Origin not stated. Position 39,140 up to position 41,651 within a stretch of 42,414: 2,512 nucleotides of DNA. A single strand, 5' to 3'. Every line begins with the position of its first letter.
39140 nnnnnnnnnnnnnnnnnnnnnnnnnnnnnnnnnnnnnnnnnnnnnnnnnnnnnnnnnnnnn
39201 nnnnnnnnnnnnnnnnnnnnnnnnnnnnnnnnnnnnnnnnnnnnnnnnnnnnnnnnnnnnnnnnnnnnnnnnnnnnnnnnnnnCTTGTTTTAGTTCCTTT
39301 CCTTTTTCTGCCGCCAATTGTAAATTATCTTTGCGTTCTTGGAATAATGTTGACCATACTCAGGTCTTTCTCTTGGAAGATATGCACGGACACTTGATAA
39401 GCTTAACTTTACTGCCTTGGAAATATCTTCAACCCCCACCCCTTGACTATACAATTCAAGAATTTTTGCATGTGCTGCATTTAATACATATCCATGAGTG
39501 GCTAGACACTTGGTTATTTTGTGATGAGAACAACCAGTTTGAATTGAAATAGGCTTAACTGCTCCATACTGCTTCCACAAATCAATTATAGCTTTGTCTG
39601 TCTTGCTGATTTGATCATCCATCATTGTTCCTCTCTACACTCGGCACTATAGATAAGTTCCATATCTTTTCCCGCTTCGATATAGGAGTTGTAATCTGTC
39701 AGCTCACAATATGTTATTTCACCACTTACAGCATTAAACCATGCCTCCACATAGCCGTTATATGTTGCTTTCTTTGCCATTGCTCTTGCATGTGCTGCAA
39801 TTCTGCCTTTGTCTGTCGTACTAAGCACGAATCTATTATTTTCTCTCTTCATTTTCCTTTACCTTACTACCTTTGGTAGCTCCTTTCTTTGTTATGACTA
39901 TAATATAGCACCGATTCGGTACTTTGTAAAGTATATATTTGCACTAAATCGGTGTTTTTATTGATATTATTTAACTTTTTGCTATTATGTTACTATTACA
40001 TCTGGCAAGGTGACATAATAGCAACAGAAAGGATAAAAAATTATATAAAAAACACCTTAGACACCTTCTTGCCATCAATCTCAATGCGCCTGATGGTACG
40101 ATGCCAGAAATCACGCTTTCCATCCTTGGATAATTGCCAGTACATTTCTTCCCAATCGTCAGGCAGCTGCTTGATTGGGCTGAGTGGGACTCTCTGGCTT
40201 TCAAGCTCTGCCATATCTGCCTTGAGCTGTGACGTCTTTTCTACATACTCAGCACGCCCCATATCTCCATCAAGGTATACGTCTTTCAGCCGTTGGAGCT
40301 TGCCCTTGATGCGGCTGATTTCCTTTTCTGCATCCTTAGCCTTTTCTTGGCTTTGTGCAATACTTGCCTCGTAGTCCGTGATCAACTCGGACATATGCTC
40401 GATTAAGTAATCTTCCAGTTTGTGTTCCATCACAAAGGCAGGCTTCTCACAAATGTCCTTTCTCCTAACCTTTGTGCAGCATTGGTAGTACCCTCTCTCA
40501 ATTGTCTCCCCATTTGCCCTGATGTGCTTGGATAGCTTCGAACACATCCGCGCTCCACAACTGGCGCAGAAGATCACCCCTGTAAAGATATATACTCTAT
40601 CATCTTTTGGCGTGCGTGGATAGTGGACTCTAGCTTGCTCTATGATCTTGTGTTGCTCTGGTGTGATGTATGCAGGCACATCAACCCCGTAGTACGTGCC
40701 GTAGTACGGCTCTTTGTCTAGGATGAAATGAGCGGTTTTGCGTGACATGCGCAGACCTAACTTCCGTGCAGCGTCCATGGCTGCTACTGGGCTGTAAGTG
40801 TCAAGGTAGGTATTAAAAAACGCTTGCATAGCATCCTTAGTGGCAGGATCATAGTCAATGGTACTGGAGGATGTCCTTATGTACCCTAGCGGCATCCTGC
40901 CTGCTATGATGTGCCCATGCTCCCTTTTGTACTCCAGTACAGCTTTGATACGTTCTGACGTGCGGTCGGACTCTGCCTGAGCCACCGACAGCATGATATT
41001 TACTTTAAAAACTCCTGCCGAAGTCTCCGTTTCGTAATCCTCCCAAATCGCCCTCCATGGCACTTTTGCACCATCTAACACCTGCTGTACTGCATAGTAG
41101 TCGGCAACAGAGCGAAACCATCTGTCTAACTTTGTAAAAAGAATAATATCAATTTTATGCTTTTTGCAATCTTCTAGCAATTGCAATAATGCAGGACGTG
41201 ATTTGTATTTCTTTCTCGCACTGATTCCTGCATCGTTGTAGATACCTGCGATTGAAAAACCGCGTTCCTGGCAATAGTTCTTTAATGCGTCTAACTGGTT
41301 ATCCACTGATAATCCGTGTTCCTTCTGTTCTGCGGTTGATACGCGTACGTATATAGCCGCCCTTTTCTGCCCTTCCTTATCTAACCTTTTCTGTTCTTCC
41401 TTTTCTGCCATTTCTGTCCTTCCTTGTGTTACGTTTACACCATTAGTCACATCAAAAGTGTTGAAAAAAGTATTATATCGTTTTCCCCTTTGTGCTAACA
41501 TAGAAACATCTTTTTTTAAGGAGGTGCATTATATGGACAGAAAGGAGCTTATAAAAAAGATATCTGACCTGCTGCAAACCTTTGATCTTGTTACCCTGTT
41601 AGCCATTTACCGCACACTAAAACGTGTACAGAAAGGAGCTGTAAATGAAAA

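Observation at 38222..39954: Five-gene minus-strand operon with two HTH genes behind an operator-bearing promoter (acr-aca-like or novel exclusion module)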

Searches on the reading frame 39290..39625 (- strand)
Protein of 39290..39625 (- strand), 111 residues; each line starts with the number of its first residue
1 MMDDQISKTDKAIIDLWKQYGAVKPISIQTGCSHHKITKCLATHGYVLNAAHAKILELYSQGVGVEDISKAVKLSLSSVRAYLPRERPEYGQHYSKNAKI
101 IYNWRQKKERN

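Call 4: search_protein_families(library=pfam, proteins=[window:39290-39625:-], max_evalue=1)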
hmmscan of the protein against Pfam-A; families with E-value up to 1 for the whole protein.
window:39290-39625:- (111 aa): 10 families
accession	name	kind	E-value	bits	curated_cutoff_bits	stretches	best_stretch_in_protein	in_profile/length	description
PF13384.12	HTH_23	-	0.00033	20.8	24.6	1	53-84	8-39/50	Homeodomain-like domain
PF13551.12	HTH_29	-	0.0042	17.6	28.1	1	52-83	1-33/64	Winged helix-turn helix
PF19610.4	DUF6115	-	0.011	16.6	27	1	49-77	97-125/134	Family of unknown function (DUF6115)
PF02796.21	HTH_7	-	0.014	15.9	23.8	1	53-84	12-43/45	Helix-turn-helix domain of resolvase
PF06056.18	Terminase_5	-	0.03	14.7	20.3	0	57-87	8-38/58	Putative ATPase subunit of terminase (gpP-like)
PF14493.12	HTH_40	-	0.032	14.9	27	1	53-83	3-33/89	Helix-turn-helix domain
PF00196.25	GerE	-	0.036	14.1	23.5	1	54-83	9-38/57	Bacterial regulatory proteins, luxR family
PF25787.1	HTH_SB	-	0.052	13.8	43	1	54-81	14-41/53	Sleeping Beauty transposase HTH domain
PF13518.12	HTH_28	-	0.1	13.2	25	1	53-85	3-35/52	Helix-turn-helix domain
PF09339.16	HTH_IclR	-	0.12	12.6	22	0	59-83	15-39/52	IclR helix-turn-helix domain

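Call 5: search_protein_families(library=phrogs, proteins=[window:39290-39625:-], max_evalue=1)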
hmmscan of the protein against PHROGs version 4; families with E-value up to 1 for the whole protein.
window:39290-39625:- (111 aa): 12 families
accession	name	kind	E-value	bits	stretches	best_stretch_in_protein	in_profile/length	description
phrog_4538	-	unknown function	7.2e-06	26.1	2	49-87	355-393/447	-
phrog_2308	-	unknown function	0.0042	18.2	1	51-94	5-48/138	-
phrog_125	-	DNA, RNA and nucleotide metabolism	0.019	15.5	1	51-101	168-218/254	DNA invertase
phrog_1157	-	integration and excision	0.021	15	1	53-99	8-56/422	transposase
phrog_1303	-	DNA, RNA and nucleotide metabolism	0.039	14.7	1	50-86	27-63/184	DNA binding protein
phrog_8446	-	DNA, RNA and nucleotide metabolism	0.056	14.1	1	23-85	31-95/211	HNH endonuclease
phrog_3855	-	DNA, RNA and nucleotide metabolism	0.058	14.8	1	51-85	68-102/115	HTH DNA binding protein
phrog_6050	-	DNA, RNA and nucleotide metabolism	0.061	13.1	1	21-100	165-247/402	HNH endonuclease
phrog_20648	-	DNA, RNA and nucleotide metabolism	0.086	13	1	41-87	184-231/311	dCMP deaminase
phrog_4494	-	unknown function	0.12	13.9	1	53-94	9-52/109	-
phrog_25758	-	unknown function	0.31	12.1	1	26-69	52-95/127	-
phrog_25395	-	unknown function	0.34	12.2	1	38-83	16-63/93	-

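Call 6: search_protein_families(library=padloc, proteins=[window:39290-39625:-], max_evalue=1)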
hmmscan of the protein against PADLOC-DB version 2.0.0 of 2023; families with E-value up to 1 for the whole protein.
window:39290-39625:- (111 aa): 2 families
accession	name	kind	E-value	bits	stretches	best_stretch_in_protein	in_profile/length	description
PDLC01848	CARF3--CARF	-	0.0034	15.1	1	47-82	134-169/197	-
PDLC03424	REase_II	-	0.02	12.7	1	10-94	83-176/238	Type II restriction enzyme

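Call 7: search_protein_families(library=ncbifam, proteins=[window:39290-39625:-], max_evalue=1)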
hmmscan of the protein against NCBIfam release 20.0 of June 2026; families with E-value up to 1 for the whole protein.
window:39290-39625:- (111 aa): 4 families
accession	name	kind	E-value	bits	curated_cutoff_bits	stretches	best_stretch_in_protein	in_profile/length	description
NF040595.1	HTH_Cbp1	equivalog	9e-05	22.4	140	1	52-97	5-50/135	CRISPR DNA repeat-binding protein Cbp1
NF033558.1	transpos_IS1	equivalog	0.016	15.1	100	1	45-89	38-82/199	IS1 family transposase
NF033546.1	transpos_IS21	equivalog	0.024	14.1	160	1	56-92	2-42/294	IS21 family transposase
NF047515.1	SpiroCoCo_C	equivalog_domain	0.067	12.3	125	1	52-80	282-310/313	SpiroCoCo family coiled-coil protein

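Call 45: search_solved_structures(query=window:39290-39625:-, max_evalue=10, show_alignments=2)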
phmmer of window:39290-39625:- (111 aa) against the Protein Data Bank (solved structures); distinct sequences matched with E-value up to 10: 0.

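Call 48: find_homologous_proteins(query=window:39290-39625:-, max_evalue=0.01)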
Query window:39290-39625:- (111 aa): 8 proteins with E <= 0.01 among 10 candidates.
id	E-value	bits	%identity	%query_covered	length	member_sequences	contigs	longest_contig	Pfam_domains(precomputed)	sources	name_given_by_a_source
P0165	2.2e-67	242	99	100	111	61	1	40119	-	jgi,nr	jgi:hypothetical protein|nr:MAG TPA: Protein of unknown function (DUF2802) [Caudoviricetes sp.]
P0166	3.6e-61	222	92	99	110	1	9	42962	-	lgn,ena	-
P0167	7.2e-59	215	89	99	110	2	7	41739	-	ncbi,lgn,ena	-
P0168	8.5e-55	201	84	99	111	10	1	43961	-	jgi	jgi:hypothetical protein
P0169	1.5e-51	191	81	95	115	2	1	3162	-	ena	-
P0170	2.3e-44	168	72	99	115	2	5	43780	-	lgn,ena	-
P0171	3.8e-36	141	61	94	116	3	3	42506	PF13384.13,PF02796.22,PF00196.26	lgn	-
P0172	1.2e-31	127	100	56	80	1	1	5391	-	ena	-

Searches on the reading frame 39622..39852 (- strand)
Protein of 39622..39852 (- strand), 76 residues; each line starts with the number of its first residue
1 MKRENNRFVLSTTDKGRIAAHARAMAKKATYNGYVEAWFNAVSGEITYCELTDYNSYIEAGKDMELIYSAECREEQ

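Call 4: search_protein_families(library=pfam, proteins=[window:39622-39852:-], max_evalue=1)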
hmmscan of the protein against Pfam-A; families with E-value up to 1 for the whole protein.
window:39622-39852:- (76 aa): 1 family
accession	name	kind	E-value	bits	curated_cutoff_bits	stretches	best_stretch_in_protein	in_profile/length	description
PF00894.24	Luteo_coat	-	0.058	13.7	23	1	11-64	55-109/138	Luteovirus coat protein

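Call 5: search_protein_families(library=phrogs, proteins=[window:39622-39852:-], max_evalue=1)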
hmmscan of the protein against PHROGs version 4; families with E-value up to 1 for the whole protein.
window:39622-39852:- (76 aa): 3 families
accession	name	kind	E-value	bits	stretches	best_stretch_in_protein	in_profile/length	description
phrog_10040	-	unknown function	0.066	13.2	1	20-66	226-272/299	-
phrog_26848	-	unknown function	0.11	13.9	1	18-65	68-118/129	-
phrog_28883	-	unknown function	0.11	13.7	1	45-75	16-46/65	-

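Call 6: search_protein_families(library=padloc, proteins=[window:39622-39852:-], max_evalue=1)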
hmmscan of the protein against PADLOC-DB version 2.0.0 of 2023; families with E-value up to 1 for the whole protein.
window:39622-39852:- (76 aa): 0 families

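Call 7: search_protein_families(library=ncbifam, proteins=[window:39622-39852:-], max_evalue=1)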
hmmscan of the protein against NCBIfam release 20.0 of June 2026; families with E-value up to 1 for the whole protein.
window:39622-39852:- (76 aa): 0 families

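Call 58: search_protein_representatives(protein=window:39622-39852:-)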
Query: 76 residues. Proteins with E-value up to 0.001 (for the whole library): 19; up to 1e-10: 2; up to 1e-30: 1. The best 19 are listed.
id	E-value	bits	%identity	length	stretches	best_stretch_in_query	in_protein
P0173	5.8e-36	137.5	83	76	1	1-76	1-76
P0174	1.2e-16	76.3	56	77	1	2-73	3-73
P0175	1.8e-08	50.5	43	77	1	1-72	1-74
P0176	3.1e-08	49.8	44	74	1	1-73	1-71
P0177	6.9e-08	48.7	38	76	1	6-74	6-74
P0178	8.1e-08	48.4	43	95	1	1-75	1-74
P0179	1.7e-07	47.4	37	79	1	6-73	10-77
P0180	2.4e-07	46.9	41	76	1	1-72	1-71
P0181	8.4e-07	45.2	46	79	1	1-65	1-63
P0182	2.5e-06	43.8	43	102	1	1-60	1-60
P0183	6.0e-06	42.5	38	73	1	1-72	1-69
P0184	7.9e-06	42.2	42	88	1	1-62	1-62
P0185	1.1e-05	41.8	43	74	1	1-71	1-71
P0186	2.0e-05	40.9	47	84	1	1-59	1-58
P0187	3.3e-05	40.2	45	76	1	1-51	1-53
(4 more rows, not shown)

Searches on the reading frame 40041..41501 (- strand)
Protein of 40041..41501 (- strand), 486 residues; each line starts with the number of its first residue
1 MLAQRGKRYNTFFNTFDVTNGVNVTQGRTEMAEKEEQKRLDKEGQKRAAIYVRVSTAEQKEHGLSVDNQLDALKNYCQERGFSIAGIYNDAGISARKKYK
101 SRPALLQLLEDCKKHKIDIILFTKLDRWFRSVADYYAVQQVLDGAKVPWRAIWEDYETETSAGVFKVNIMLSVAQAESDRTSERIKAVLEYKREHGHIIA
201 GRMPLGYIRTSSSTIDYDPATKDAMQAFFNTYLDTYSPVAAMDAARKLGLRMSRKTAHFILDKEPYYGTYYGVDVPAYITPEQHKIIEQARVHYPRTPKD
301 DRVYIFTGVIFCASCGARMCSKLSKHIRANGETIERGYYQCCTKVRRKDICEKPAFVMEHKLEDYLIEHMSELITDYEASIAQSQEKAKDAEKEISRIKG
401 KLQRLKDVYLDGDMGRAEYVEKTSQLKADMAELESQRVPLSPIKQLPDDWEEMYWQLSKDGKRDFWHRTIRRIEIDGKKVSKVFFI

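Call 4: search_protein_families(library=pfam, proteins=[window:40041-41501:-], max_evalue=1)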
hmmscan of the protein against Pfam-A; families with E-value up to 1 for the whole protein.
window:40041-41501:- (486 aa): 6 families
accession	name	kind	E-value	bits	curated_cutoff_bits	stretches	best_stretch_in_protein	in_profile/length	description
PF00239.26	Resolvase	-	1.7e-32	113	23.3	1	48-197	1-144/145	Resolvase, N terminal domain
PF13408.12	Zn_ribbon_recom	-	2.8e-09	37.6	25.3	1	305-370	1-57/58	Recombinase zinc beta ribbon domain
PF15619.11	Lebercilin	-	0.0071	16.4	34.3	1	369-433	71-136/193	Ciliary protein causing Leber congenital amaurosis disease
PF25764.1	KIF21A_4th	-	0.013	15.6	33.1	1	371-436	53-119/183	KIF21A-like domain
PF07544.18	Med9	-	0.039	14.5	26.9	1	374-408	6-41/80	RNA polymerase II transcription mediator complex subunit 9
PF17675.6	APG6_N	-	0.47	11.3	45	1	312-437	3-118/132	Apg6 coiled-coil region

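Call 5: search_protein_families(library=phrogs, proteins=[window:40041-41501:-], max_evalue=1)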
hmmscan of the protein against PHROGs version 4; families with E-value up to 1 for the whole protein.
window:40041-41501:- (486 aa): 14 families
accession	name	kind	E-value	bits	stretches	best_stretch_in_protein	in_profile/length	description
phrog_95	-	integration and excision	9.3e-92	309.6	1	24-482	63-562/651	integrase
phrog_125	-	DNA, RNA and nucleotide metabolism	1.7e-29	104.1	1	39-204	13-161/254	DNA invertase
phrog_6620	-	integration and excision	2.2e-10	41.5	1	23-135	31-138/201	transposase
phrog_21533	-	unknown function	0.009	17.4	1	361-426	6-74/105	-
phrog_8246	-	unknown function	0.016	15.9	1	384-437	114-167/325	-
phrog_7701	-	DNA, RNA and nucleotide metabolism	0.043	15.1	1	201-271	2-68/137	DNA invertase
phrog_6440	-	unknown function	0.083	13.9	1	360-440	30-109/186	-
phrog_28301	-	unknown function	0.1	13.9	1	384-424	19-59/73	-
phrog_16012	-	unknown function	0.15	13.5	1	117-170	3-57/89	-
phrog_13254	-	unknown function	0.17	13.3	1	367-434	9-78/132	-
phrog_10138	-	unknown function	0.19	12.8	1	380-413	9-42/66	-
phrog_34541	-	unknown function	0.28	12.6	1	366-395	6-35/64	-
phrog_25872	-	unknown function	0.29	12.4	0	348-405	77-135/138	-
phrog_1272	-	tail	0.36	9.4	1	361-436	108-183/1606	tail length tape measure protein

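Call 102: find_encoding_contigs(protein=window:40041-41411:-, flank=5000, max_places=10)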
Protein window:40041-41411:- (456 aa): 3 contigs read that carry it; 1 place shown.
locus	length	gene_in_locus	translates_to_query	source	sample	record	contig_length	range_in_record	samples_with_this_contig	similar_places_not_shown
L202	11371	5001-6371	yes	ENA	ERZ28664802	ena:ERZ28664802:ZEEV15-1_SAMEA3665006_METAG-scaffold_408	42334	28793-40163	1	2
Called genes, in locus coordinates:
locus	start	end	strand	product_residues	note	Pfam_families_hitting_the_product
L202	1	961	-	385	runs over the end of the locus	PF02498:Bro-N (weak)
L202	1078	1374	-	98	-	-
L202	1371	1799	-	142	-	-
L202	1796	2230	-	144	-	-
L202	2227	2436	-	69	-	-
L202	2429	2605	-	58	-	-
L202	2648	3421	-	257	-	-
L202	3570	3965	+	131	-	PF01381:HTH_3, PF12844:HTH_19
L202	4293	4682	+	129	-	PF12844:HTH_19 (weak), PF01381:HTH_3, PF13443:HTH_26 (weak)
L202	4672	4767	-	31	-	-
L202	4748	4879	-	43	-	-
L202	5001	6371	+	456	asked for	PF00239:Resolvase, PF13408:Zn_ribbon_recom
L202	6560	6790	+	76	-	-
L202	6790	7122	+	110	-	-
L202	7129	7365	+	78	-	-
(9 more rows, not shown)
